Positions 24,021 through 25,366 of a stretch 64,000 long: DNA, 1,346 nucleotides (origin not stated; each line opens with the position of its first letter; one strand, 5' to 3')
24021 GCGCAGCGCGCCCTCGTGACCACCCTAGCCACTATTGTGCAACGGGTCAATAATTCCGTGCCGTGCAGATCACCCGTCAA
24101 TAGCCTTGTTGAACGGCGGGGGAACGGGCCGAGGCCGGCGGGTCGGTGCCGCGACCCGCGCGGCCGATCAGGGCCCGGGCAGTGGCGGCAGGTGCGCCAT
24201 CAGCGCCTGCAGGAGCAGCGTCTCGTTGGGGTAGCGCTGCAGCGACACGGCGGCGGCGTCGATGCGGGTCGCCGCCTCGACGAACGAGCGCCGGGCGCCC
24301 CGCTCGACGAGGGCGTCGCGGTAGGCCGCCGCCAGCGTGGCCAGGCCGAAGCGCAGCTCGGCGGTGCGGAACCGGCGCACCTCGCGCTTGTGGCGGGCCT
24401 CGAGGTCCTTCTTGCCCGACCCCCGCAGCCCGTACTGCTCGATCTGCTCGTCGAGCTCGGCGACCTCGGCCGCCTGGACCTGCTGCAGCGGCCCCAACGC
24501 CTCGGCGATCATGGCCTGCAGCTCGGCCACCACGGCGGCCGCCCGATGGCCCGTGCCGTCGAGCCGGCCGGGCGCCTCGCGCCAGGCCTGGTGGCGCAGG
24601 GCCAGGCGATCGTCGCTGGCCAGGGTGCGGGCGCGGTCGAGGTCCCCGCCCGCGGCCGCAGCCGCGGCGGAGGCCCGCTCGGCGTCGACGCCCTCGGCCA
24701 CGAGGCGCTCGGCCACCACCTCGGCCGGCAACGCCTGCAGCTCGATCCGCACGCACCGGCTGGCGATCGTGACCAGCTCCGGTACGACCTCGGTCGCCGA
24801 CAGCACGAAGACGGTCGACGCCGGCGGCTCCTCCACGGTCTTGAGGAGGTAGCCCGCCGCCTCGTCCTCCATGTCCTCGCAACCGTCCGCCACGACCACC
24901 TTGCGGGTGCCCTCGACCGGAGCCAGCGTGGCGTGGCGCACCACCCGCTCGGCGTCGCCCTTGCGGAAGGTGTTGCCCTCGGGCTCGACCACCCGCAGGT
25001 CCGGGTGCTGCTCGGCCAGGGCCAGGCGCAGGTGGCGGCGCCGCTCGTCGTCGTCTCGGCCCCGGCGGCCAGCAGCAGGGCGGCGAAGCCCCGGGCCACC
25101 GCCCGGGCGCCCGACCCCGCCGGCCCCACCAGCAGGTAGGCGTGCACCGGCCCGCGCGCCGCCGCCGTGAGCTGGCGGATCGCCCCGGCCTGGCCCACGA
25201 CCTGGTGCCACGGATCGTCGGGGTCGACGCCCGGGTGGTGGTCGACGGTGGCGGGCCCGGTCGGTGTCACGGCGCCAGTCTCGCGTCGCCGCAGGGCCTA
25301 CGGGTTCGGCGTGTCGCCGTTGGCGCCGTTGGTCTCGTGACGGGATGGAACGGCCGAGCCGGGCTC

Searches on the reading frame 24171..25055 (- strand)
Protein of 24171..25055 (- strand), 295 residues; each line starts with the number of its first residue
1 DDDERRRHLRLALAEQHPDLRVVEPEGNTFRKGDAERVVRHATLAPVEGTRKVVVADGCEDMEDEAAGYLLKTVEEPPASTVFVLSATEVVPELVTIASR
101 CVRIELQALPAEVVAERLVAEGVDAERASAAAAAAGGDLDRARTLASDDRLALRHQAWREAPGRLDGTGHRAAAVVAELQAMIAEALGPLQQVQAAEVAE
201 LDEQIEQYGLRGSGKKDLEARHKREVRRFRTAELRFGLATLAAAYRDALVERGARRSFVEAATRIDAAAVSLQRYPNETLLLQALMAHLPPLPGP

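Call 40: search_protein_families(library=pfam, proteins=[window:24171-25055:-], max_evalue=0.01)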
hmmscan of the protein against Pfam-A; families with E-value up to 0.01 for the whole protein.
seq(295 aa): 1 family
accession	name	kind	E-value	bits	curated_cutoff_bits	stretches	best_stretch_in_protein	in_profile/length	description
PF13177.12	DNA_pol3_delta2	-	3e-21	76.5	27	1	10-109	61-160/161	DNA polymerase III, delta subunit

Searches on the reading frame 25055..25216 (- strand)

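Call 40: search_protein_families(library=pfam, proteins=[window:25055-25216:-], max_evalue=0.01)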
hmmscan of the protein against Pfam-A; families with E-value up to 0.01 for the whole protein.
seq(54 aa): 1 family
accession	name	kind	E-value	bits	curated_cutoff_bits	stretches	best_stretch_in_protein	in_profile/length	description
PF01078.27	Mg_chelatase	-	2.8e-05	24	20.3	1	4-49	3-47/207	Magnesium chelatase, subunit ChlI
